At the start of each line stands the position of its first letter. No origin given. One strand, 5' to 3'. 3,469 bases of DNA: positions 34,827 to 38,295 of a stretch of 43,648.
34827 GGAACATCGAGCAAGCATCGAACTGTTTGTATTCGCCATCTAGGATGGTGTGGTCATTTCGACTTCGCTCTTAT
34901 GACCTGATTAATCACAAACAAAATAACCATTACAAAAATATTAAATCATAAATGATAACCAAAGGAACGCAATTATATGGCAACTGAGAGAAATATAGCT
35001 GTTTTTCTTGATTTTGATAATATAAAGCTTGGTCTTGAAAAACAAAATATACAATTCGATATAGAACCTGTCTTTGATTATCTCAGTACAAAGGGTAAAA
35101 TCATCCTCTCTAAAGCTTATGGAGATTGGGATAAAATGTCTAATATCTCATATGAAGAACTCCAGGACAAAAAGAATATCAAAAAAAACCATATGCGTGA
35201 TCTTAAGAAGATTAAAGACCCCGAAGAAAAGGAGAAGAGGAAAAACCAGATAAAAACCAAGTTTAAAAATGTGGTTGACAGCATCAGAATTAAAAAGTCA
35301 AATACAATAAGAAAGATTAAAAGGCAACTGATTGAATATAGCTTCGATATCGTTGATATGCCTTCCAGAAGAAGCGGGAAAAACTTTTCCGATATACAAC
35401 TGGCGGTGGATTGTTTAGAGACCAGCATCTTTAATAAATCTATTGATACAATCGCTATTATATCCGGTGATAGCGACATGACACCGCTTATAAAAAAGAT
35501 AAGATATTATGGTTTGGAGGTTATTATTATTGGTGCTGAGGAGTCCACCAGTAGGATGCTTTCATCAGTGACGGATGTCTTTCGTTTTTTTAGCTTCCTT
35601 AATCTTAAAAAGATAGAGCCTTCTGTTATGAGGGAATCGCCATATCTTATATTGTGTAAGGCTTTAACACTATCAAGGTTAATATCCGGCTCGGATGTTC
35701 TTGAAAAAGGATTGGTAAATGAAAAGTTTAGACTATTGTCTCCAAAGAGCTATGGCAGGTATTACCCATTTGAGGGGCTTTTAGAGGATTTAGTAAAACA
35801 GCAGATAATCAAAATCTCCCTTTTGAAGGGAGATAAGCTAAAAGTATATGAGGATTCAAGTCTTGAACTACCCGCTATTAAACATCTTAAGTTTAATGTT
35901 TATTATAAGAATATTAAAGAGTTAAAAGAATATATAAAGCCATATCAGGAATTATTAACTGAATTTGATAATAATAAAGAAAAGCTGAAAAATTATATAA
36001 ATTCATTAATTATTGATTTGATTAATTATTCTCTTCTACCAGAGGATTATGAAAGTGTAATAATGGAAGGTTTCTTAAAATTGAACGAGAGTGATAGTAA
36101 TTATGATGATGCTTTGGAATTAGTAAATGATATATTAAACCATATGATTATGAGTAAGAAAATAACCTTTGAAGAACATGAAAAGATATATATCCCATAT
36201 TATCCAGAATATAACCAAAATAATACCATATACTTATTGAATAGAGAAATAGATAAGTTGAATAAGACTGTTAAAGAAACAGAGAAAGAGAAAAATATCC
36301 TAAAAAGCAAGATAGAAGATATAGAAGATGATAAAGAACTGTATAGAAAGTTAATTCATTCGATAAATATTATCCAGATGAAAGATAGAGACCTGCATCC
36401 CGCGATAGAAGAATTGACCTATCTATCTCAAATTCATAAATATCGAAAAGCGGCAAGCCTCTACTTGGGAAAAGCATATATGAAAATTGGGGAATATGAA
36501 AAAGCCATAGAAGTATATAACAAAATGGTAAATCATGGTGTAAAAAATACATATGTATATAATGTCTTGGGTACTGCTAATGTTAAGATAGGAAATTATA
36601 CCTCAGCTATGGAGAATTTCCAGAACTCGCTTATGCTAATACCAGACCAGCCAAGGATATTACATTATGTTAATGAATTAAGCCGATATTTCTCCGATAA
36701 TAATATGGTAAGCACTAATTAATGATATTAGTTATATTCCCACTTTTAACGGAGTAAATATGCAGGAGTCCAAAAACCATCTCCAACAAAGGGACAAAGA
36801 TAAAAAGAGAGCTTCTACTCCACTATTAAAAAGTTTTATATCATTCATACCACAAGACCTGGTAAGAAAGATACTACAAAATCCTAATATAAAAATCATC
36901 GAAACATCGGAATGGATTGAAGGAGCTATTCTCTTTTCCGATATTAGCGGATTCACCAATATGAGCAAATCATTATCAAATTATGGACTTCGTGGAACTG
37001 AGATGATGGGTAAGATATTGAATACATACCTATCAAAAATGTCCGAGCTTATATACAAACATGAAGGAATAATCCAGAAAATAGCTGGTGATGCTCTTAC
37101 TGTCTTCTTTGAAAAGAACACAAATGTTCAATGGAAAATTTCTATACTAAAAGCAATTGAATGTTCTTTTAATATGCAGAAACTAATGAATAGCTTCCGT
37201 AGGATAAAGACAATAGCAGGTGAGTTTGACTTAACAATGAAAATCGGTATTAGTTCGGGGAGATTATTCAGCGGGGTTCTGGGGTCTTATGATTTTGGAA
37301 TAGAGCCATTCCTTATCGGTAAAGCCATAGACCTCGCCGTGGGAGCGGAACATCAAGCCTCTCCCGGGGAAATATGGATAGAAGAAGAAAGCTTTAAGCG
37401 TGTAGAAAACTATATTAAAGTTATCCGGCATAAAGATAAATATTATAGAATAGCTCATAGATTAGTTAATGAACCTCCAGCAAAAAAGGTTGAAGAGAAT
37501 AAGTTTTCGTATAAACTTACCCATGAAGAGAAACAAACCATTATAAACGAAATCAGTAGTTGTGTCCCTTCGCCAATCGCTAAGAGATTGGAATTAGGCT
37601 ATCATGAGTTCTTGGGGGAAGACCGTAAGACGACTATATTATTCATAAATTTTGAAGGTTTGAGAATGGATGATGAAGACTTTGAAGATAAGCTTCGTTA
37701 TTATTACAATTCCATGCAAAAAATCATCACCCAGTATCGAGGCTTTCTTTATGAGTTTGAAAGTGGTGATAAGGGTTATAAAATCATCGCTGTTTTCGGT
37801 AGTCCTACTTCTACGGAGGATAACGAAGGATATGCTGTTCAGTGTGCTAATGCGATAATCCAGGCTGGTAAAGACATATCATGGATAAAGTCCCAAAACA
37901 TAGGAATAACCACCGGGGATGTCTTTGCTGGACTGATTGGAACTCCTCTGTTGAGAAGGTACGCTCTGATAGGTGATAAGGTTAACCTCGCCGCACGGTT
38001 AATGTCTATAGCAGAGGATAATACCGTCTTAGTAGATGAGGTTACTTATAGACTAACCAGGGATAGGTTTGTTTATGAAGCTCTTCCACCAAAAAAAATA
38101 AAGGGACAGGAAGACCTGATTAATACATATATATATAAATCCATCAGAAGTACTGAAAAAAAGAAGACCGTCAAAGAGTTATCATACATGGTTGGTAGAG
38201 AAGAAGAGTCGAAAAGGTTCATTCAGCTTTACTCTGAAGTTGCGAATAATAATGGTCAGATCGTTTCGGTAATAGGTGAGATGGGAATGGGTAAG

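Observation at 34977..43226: Three-gene cassette (NYN/LOTUS-TPR nuclease, tandem-cyclase STAND NTPase-TPR, NERD/coiled-coil/TM/TPR): candidate nucleotide-signalling, nuclease-armed system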

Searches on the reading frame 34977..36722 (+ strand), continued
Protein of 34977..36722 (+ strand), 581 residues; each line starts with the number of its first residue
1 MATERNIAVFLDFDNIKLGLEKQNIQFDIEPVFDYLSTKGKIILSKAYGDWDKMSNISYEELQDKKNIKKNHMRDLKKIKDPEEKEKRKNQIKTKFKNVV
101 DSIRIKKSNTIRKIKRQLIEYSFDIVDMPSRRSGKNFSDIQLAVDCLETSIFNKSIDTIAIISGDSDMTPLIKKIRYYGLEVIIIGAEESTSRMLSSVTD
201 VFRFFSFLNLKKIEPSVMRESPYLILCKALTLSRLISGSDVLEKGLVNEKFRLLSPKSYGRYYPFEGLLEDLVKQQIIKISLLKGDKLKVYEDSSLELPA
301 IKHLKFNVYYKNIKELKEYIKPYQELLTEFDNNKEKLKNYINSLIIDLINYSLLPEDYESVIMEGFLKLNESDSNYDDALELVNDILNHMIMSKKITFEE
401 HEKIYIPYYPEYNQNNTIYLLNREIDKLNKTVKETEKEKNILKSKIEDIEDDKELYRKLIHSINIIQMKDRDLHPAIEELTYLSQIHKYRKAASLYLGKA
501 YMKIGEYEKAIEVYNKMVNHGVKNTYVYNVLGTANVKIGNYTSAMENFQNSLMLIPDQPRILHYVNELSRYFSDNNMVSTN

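Call 89: search_solved_structures(query=A4, max_evalue=1, show_alignments=2)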
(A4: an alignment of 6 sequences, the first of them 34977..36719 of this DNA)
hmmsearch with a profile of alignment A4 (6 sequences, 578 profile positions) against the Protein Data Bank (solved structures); distinct sequences matched with E-value up to 1: 124 (the best 60 are shown).
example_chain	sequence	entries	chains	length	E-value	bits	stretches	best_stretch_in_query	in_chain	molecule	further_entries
9qhb_A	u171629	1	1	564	1.1e-45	159.5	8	493-553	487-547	Engineered tetratricopeptide repeat protein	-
8bu0_A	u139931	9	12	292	9.9e-27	97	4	493-552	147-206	Consensus tetratricopeptide repeat protein | Crystal structure of an 8-repeat consensus TPR superhelix with Zinc. | Monomer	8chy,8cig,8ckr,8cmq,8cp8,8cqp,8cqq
9qhc_A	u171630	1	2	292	2.2e-24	89.2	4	493-552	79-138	Engineered tetratricopeptide repeat protein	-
7obi_A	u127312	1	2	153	4.9e-16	61.7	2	493-557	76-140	CTPR-rv4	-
9gzg_A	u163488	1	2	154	2.1e-14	56.2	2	494-553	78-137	Engineered CTPR protein with glutamic acids for conductivity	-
2fo7_A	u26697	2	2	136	3e-14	55.8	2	493-551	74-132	SYNTHETIC CONSENSUS TPR PROTEIN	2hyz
8ch0_A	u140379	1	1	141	3.1e-14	55.7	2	493-552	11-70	Consensus tetratricopeptide repeat protein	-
3kd7_A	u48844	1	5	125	3.6e-14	55.5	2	493-557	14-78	CTPR390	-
1na0_A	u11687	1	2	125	8.9e-14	54.2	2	493-560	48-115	designed protein CTPR3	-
5i9g_C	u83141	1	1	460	2.5e-13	52.7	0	499-560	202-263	pentatricopeptide repeat protein dPPR-U8C2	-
5i9f_A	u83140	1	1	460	3.6e-13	52.2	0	500-551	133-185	pentatricopeptide repeat protein dPPR-U10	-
2wqh_A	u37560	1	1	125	1.3e-12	50.4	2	493-560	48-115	CTPR3Y3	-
5i9d_A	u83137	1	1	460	1.7e-12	50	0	498-551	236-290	pentatricopeptide repeat protein dPPR-U8A2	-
5i9h_A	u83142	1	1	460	1.9e-12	49.9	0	497-551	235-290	pentatricopeptide repeat protein dPPR-U8G2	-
6vbu_4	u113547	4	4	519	1e-09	40.8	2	491-552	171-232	Bardet-Biedl syndrome 4 protein homolog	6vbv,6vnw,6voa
2qip_A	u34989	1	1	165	0.00027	22.9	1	139-202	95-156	Protein of unknown function VPA0982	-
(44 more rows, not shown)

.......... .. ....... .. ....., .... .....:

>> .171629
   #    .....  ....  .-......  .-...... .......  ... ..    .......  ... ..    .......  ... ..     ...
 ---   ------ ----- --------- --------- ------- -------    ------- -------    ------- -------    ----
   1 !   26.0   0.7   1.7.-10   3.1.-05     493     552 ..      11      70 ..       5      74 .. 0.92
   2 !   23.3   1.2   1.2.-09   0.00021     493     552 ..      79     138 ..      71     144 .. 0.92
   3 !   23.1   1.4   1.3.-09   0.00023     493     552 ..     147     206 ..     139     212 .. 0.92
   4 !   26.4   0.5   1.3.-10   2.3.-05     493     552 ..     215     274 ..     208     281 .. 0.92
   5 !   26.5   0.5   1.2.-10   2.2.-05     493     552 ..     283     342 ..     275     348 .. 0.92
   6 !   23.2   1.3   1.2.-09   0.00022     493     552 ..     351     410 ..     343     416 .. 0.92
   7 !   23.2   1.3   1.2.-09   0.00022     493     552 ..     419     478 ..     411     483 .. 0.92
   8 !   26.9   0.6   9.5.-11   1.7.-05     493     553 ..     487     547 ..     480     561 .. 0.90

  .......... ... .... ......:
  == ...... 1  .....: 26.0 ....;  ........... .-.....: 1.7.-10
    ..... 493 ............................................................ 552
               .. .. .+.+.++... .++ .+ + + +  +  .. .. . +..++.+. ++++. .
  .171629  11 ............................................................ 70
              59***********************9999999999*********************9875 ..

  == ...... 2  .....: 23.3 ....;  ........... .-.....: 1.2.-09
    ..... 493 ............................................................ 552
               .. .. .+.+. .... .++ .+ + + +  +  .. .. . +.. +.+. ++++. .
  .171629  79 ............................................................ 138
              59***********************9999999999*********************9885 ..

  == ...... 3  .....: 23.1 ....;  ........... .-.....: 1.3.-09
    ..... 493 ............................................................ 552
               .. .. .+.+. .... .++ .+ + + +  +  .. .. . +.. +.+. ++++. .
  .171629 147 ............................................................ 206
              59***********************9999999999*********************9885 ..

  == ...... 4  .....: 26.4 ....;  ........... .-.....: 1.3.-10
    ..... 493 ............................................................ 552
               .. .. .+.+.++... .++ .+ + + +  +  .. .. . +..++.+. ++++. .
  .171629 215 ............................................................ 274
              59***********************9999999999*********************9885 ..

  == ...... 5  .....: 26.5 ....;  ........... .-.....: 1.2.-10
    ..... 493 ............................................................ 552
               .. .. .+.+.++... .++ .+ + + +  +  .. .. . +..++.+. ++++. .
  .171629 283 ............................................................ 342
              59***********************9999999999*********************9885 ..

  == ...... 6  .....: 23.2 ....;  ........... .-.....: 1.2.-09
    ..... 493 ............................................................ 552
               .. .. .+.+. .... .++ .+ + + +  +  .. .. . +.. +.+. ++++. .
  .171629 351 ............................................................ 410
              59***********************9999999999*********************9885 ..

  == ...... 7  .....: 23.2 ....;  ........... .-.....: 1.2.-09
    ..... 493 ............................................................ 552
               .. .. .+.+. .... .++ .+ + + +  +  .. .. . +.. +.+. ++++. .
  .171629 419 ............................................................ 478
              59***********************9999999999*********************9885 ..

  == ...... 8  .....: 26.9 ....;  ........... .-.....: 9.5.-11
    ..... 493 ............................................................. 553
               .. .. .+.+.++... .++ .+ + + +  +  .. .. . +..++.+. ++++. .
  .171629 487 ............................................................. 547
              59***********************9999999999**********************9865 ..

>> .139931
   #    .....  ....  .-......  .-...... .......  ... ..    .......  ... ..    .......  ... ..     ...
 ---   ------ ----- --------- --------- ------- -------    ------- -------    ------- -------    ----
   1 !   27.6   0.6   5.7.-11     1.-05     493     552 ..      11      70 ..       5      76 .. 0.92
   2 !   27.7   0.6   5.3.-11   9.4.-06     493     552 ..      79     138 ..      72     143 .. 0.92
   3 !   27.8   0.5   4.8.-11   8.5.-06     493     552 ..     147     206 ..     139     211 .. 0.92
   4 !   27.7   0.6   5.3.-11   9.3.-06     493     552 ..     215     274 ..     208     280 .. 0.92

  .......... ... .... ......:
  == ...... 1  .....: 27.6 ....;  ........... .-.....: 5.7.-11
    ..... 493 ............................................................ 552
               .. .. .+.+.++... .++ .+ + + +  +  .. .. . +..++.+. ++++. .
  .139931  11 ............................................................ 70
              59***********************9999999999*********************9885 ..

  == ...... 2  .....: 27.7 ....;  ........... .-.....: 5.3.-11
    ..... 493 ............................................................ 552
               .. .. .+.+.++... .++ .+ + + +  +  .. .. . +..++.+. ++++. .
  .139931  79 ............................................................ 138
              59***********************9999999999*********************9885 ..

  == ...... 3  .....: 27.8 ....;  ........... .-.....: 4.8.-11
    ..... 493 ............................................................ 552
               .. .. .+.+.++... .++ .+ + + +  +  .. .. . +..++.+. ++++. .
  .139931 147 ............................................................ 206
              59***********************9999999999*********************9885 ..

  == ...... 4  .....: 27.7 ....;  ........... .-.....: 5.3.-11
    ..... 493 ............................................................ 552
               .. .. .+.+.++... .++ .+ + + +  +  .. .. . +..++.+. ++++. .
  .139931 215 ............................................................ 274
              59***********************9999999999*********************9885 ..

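Call 93: search_protein_families(library=phrogs, proteins=[window:34977-36722:+], max_evalue=0.001)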
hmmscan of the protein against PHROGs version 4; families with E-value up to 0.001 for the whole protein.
window:34977-36722:+ (581 aa): 4 families
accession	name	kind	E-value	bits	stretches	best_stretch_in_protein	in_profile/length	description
phrog_37744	-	unknown function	2.7e-09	37.9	1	108-218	48-157/248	-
phrog_5783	-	unknown function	1.6e-06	28.8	1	139-215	155-230/246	-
phrog_21480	-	unknown function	1e-05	25.9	1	86-186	98-195/323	-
phrog_7590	-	unknown function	0.00065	20.5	0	427-558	26-156/234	-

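Call 96: search_dna_similar(query=window:34977-36722:+, collection=plasmids, mode=protein, max_rows=10, max_evalue=1e-8)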
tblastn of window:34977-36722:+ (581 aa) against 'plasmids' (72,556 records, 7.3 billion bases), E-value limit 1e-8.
Records with a match: 10; places in all: 10; records where one place covers at least 80% of the query: 0.
Best place of each record, by identity: <60% 10.
By first word of the organism name: Caballeronia 5; Burkholderia 4; Eleftheria 1.
By predicted mobility (MOB-suite, as given by PLSDB): non-mobilizable 8; conjugative 1; mobilizable 1.
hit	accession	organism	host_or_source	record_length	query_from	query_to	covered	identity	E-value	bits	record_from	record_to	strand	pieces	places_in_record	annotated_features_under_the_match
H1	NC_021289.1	Caballeronia insecticola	-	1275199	102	221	21%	37.6%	6e-12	77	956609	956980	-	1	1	none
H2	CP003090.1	Burkholderia sp. YI23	-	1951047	102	222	21%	37.1%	8e-12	76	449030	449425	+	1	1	hypothetical protein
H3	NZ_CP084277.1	Caballeronia grimmiae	Leptoglossus zonatus,Cell culture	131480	102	221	21%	36.8%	6e-12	77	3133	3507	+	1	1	NYN domain-containing protein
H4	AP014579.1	Burkholderia sp. RPE67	Riptortus pedestris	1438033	102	221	21%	36.8%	7e-12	77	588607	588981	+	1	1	uncharacterized protein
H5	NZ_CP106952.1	Eleftheria terrae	soil sample,soil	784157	102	222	21%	34.9%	2e-10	72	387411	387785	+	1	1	NYN domain-containing protein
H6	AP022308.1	Burkholderia sp. SFA1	-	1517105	102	205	18%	39.5%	1e-11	76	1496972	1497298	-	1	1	hypothetical protein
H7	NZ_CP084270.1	Caballeronia sp. Lep1P3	Leptoglossus zonatus,Cell culture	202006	102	205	18%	39.5%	1e-11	76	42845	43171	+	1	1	NYN domain-containing protein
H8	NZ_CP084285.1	Caballeronia zhejiangensis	Anasa tristis,Cell culture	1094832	102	205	18%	39.5%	2e-11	75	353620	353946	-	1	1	none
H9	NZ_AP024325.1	Caballeronia sp. NK8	-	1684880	115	205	16%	42.4%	2e-11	76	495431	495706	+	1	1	none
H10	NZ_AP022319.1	Burkholderia sp. THE68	Togo hemipterus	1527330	115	205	16%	42.4%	2e-11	75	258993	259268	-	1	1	none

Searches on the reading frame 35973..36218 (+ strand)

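Call 63: search_protein_families(library=pfam, proteins=[window:35973-36218:+], max_evalue=10)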
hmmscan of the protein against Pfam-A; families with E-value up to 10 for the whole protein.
seq(82 aa): 1 family
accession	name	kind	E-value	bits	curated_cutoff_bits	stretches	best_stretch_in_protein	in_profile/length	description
PF23556.1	TPR_Vps41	-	0.027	14.1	27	1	8-60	93-145/333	Vps41 TPR-like region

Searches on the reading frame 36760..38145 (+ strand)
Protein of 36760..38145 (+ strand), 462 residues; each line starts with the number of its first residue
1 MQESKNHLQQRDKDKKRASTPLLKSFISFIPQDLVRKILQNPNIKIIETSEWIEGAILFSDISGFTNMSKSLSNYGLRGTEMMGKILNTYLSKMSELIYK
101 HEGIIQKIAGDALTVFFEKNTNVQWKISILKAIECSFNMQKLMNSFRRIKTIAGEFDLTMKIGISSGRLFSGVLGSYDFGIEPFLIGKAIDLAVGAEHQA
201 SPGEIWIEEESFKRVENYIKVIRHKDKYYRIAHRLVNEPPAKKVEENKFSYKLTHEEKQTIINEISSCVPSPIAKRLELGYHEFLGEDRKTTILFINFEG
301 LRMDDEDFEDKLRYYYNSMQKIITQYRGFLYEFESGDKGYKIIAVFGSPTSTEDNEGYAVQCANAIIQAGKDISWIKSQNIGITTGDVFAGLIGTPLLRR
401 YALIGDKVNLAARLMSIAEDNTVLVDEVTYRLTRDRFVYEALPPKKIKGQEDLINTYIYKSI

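Call 36: search_solved_structures(query=window:36760-38145:+, max_evalue=0.001, show_alignments=3)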
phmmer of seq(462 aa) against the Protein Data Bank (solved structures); distinct sequences matched with E-value up to 0.001: 44.
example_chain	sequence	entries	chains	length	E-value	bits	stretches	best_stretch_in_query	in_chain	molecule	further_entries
4cm2_A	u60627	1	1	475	6.1e-32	114.4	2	281-457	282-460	ADENYLATE CYCLASE TYPE 10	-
4oya_A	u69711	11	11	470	7e-32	114.2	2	281-457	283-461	Adenylate cyclase type 10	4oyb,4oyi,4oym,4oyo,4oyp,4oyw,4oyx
4clf_A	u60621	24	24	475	7.3e-32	114.2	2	281-457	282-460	ADENYLATE CYCLASE TYPE 10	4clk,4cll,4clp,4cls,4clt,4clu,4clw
4cm0_A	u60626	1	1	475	9.8e-32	113.8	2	281-457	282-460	SOLUBLE ADENYLYL CYCLASE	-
2w01_A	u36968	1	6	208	2.2e-17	66.5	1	57-213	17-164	ADENYLATE CYCLASE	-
3r5g_A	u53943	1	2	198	4.3e-15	58.9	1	56-220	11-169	CyaB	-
6fht_A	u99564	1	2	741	7.7e-14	54.8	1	25-214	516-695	Bacteriophytochrome,Adenylate cyclase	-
8buz_A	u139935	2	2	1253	4.8e-11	45.6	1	55-210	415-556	Adenylate cyclase type 8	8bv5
1wc0_A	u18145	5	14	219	8e-11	44.8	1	56-132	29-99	ADENYLATE CYCLASE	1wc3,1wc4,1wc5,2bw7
1wc1_A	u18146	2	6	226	8.8e-11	44.7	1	56-132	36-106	ADENYLATE CYCLASE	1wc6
6ao9_A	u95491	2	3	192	3.1e-09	39.6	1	331-453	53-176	Bacterio-rhodopsin/guanylyl cyclase 1 fusion protein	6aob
6sir_A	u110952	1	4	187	4.2e-09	39.2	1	330-453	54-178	Nucleotide cyclase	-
6aoa_A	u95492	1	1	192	9.3e-09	38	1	340-453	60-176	Bacterio-rhodopsin/guanylyl cyclase 1 fusion protein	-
5oyh_A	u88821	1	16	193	1.5e-08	37.3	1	341-453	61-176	Nucleotide cyclase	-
5x4t_A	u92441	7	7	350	3.7e-08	36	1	379-457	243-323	Photoactivated adenylyl cyclase | Family 3 adenylate cyclase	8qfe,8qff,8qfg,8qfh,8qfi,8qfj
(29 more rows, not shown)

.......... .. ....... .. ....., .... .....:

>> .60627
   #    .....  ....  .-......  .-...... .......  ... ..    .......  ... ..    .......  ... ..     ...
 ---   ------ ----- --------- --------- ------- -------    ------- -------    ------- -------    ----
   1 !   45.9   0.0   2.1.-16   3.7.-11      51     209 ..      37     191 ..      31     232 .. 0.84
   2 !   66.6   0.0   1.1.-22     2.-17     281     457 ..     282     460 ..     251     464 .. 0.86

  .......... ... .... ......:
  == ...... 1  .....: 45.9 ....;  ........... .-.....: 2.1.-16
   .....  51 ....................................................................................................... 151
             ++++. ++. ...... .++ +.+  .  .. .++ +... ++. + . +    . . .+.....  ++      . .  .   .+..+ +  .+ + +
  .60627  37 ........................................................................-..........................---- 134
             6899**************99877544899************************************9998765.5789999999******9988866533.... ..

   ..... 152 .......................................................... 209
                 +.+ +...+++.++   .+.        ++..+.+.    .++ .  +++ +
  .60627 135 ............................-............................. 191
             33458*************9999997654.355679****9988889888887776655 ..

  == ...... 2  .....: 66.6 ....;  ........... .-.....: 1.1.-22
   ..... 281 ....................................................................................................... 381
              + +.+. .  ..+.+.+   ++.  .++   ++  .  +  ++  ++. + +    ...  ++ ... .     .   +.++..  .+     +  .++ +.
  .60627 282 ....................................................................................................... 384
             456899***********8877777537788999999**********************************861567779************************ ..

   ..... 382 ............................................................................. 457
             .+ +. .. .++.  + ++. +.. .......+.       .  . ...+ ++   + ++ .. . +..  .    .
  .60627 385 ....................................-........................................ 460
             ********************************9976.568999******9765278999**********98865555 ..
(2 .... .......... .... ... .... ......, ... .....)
